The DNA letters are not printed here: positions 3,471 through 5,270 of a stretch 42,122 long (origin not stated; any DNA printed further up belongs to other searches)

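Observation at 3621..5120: FHA domain fused through one TM helix to a periplasmic heptaheme cytochrome c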

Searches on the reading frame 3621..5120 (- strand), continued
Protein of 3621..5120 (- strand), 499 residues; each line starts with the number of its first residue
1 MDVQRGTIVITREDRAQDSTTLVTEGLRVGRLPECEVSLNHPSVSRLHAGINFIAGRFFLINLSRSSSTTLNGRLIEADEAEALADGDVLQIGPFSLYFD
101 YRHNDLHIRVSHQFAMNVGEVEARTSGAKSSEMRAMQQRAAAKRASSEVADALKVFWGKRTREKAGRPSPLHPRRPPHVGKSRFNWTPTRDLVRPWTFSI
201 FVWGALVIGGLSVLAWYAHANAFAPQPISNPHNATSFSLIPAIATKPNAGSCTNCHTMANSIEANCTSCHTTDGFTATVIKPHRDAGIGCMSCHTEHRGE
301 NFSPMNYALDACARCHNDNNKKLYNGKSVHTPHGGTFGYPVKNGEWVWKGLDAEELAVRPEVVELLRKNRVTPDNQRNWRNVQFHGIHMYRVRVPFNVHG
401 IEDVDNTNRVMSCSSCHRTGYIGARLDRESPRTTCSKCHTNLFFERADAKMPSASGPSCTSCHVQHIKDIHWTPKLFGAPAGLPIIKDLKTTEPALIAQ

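Call 42: find_encoding_contigs(protein=P0129, flank=7000, max_places=1)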
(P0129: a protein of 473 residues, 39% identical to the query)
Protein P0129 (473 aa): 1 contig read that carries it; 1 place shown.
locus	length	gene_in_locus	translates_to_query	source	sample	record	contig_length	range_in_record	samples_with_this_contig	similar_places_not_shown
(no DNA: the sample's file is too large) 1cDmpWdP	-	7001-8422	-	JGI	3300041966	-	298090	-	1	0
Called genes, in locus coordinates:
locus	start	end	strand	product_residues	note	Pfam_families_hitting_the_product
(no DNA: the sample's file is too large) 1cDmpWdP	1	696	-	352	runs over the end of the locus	PF04338:DUF481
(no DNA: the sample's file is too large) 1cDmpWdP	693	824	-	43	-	-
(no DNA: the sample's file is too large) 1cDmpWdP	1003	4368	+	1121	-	PF13181:TPR_8 (faint), PF13374:TPR_10 (faint), PF00211:Guanylate_cyc, PF13191:AAA_16, PF07719:TPR_2 (faint), PF13424:TPR_12 (weak), PF17874:TPR_MalT, PF13424:TPR_12, +4 more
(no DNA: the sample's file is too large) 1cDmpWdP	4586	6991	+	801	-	PF00027:cNMP_binding, PF13484:Fer4_16 (faint), PF13187:Fer4_9 (weak), PF13237:Fer4_10 (weak), PF13247:Fer4_11, PF00037:Fer4 (weak), PF12837:Fer4_6 (weak), PF12838:Fer4_7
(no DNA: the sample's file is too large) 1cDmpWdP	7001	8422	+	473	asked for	PF02085:Cytochrom_CIII (faint), PF14522:Cytochrome_C7 (faint), PF14537:Cytochrom_c3_2 (faint)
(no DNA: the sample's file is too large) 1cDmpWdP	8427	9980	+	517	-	PF00037:Fer4, PF12797:Fer4_2 (weak), PF12838:Fer4_7 (weak), PF13237:Fer4_10 (weak), PF03486:HI0933_like (faint), PF07992:Pyr_redox_2, PF13434:Lys_Orn_oxgnase (faint), PF13738:Pyr_redox_3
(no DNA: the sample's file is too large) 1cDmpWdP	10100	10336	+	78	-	PF02604:PhdYeFM_antitox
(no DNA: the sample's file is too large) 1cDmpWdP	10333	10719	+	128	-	PF01850:PIN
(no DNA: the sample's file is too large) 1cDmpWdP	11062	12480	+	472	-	PF03062:MBOAT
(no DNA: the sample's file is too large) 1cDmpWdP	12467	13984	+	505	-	PF13472:Lipase_GDSL_2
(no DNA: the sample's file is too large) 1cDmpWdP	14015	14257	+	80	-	PF00550:PP-binding (weak)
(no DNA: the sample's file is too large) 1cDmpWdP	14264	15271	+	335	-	PF08545:ACP_syn_III, PF02797:Chal_sti_synt_C (weak), PF08541:ACP_syn_III_C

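Call 46: find_encoding_contigs(protein=P0134, flank=7000, max_places=1)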
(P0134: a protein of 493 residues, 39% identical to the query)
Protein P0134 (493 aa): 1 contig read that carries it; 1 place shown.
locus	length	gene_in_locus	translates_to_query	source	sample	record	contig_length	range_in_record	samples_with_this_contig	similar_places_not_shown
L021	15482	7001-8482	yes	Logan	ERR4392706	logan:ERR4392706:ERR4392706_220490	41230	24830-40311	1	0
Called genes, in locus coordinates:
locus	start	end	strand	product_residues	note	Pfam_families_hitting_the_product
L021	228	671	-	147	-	-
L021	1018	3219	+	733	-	PF02518:HATPase_c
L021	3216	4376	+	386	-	PF00072:Response_reg (weak)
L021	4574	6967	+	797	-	PF00027:cNMP_binding, PF13534:Fer4_17 (faint), PF12838:Fer4_7 (faint), PF13247:Fer4_11 (faint), PF13484:Fer4_16 (faint), PF00037:Fer4 (faint), PF12837:Fer4_6 (faint), PF13187:Fer4_9 (weak), +2 more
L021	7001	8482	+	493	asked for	PF00498:FHA (weak), PF14522:Cytochrome_C7 (faint), PF14537:Cytochrom_c3_2 (faint)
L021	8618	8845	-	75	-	-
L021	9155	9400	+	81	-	-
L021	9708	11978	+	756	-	PF07732:Cu-oxidase_3 (faint), PF07731:Cu-oxidase_2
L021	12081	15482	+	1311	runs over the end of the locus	PF13620:CarboxypepD_reg, PF22904:NOMO1-like_2nd (faint), PF25183:OMP_b-brl_4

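Call 50: search_solved_structures(query=A1, max_evalue=1, show_alignments=0)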
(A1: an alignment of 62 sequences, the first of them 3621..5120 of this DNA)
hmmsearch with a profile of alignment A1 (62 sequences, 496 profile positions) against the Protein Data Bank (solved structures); distinct sequences matched with E-value up to 1: 66 (the best 60 are shown).
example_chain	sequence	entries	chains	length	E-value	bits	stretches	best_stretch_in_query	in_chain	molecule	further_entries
6i2q_B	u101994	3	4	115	9e-08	34.3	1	29-100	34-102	Glycogen accumulation regulator GarA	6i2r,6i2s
2kkl_A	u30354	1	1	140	1.6e-07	33.5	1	29-100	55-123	Uncharacterized protein Mb1858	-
8p5r_G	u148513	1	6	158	2.1e-07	33.1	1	29-100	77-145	Glycogen accumulation regulator GarA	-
2kfu_A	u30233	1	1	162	2.5e-07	32.8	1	29-100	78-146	Rv1827 pThr 22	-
6i2p_D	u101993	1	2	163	2.6e-07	32.8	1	29-100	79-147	Glycogen accumulation regulator GarA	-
7rj3_A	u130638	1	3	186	3.5e-07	32.3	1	29-100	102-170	Glycogen accumulation regulator GarA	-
2kb3_A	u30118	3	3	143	4.9e-07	31.8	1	29-99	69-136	Oxoglutarate dehydrogenase inhibitor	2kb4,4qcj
8p5x_G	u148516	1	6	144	5e-07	31.8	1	29-99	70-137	Oxoglutarate dehydrogenase inhibitor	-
6hc0_B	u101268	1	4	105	3.5e-06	29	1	25-100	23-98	GGDEF domain protein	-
6hc1_A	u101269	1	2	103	3.7e-06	28.9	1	25-99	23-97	GGDEF domain protein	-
6r2q_A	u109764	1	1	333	7.9e-06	27.9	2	262-328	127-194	Cystathionine beta-synthase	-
2fez_A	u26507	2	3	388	1.1e-05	27.4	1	27-99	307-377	Probable regulatory protein embR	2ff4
6hbz_A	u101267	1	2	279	1.9e-05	26.6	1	26-102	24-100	GGDEF domain protein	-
6qvm_A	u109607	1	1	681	2.2e-05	26.4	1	241-339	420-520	Multiheme cytochrome cf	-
2aff_A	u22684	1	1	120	4e-05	25.6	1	30-94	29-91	Antigen KI-67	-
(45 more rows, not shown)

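Call 51: list_cluster_members(proteins=[P0122, P0123, P0126, P0127, P0133, P0141, P0153, P0165, P0182, P0184])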
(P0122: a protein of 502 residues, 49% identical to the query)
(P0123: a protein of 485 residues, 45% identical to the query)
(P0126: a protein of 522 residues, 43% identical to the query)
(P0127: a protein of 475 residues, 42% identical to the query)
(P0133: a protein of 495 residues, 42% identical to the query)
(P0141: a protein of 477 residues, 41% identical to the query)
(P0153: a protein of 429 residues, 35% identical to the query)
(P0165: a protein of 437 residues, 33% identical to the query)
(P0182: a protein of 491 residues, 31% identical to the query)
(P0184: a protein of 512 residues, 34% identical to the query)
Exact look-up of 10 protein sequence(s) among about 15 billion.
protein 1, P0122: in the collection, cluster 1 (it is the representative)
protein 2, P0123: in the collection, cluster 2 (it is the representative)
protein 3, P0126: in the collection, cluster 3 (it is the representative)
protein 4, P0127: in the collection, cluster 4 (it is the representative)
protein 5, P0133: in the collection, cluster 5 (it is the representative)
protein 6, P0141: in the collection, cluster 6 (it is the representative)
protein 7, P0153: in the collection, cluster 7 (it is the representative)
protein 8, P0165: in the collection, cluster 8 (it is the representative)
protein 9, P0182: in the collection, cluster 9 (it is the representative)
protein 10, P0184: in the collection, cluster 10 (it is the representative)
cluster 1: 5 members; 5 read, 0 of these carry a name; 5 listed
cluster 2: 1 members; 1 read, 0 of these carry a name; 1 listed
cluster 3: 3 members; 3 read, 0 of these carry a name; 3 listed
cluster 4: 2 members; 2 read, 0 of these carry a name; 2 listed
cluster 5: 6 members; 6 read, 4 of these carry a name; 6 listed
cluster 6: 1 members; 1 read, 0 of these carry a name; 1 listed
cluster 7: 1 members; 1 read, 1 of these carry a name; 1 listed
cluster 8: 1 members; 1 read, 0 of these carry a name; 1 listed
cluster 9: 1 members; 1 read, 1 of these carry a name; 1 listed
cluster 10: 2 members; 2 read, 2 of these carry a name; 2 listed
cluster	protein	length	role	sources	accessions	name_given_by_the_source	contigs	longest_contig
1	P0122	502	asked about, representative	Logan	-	-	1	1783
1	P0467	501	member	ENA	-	-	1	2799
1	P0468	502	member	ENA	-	-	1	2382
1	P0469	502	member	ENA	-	-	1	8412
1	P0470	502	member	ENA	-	-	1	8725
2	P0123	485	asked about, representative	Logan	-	-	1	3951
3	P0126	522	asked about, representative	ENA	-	-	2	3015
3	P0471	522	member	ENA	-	-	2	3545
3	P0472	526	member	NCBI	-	-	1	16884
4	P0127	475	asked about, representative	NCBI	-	-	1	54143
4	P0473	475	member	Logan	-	-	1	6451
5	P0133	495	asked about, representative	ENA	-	-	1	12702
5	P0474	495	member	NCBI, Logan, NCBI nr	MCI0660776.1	MAG: FHA domain-containing protein [Acidobacteria bacterium] | FHA domain-containing protein [Acidobacteriota bacterium]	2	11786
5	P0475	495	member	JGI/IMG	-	pSer/pThr/pTyr-binding forkhead associated (FHA) protein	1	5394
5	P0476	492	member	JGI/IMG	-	pSer/pThr/pTyr-binding forkhead associated (FHA) protein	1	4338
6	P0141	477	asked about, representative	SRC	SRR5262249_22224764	-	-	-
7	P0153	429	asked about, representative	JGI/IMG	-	hypothetical protein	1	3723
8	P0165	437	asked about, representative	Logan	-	-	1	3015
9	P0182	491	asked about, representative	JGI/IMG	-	FHA domain-containing protein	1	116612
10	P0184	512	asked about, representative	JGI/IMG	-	hypothetical protein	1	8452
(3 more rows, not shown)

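Call 52: find_encoding_contigs(protein=P0182, flank=7000, max_places=1)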
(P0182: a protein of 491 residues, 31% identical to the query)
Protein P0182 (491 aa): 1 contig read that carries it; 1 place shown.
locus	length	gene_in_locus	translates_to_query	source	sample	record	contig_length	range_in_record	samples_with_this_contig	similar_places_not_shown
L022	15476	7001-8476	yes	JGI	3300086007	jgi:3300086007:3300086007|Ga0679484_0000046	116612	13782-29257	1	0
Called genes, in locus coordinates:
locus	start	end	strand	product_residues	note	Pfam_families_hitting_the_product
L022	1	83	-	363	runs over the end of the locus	PF22660:RS_preATP-grasp-like, PF02222:ATP-grasp, PF17769:PurK_C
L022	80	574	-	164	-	PF00731:AIRC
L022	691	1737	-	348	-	PF03781:FGE-sulfatase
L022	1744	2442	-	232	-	PF00072:Response_reg, PF00486:Trans_reg_C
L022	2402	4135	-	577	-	PF00512:HisKA, PF13581:HATPase_c_2 (weak), PF02518:HATPase_c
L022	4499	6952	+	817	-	PF00027:cNMP_binding, PF13187:Fer4_9 (faint), PF13534:Fer4_17 (faint), PF13237:Fer4_10 (weak), PF13247:Fer4_11 (weak), PF14697:Fer4_21 (weak), PF12838:Fer4_7 (weak), PF00037:Fer4 (weak), +3 more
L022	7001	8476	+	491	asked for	PF00498:FHA (weak), PF14522:Cytochrome_C7 (faint), PF14537:Cytochrom_c3_2 (faint), PF09699:Paired_CXXCH_1 (faint)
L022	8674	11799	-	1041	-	PF07494:Reg_prop (faint), PF02518:HATPase_c (weak)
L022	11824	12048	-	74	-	PF00313:CSD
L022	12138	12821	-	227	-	PF13489:Methyltransf_23, PF13847:Methyltransf_31, PF08241:Methyltransf_11, PF08242:Methyltransf_12, PF13649:Methyltransf_25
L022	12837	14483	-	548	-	PF00004:AAA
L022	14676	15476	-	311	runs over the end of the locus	-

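Call 53: find_encoding_contigs(protein=P0184, flank=7000, max_places=1)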
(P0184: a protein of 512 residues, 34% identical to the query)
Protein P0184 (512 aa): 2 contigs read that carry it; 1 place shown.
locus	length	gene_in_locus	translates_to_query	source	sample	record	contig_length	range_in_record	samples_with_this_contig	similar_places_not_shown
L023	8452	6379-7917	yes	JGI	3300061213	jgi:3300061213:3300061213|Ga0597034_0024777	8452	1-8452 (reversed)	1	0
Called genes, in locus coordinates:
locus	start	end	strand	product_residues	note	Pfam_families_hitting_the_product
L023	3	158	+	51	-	?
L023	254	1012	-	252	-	PF09721:Exosortase_EpsH (weak)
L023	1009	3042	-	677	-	PF13757:VIT_2, PF08487:VIT, PF05762:VWA_CoxE (weak), PF00092:VWA, PF13519:VWA_2, PF13768:VWA_3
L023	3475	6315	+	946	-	PF00027:cNMP_binding, PF13183:Fer4_8 (faint), PF12838:Fer4_7 (weak), PF13237:Fer4_10 (weak), PF13247:Fer4_11 (weak), PF14697:Fer4_21 (weak), PF00037:Fer4 (weak), PF12837:Fer4_6 (weak), +3 more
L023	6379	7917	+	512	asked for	PF00498:FHA, PF16697:Yop-YscD_cpl (weak), PF14522:Cytochrome_C7 (faint), PF14537:Cytochrom_c3_2 (faint)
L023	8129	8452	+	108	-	?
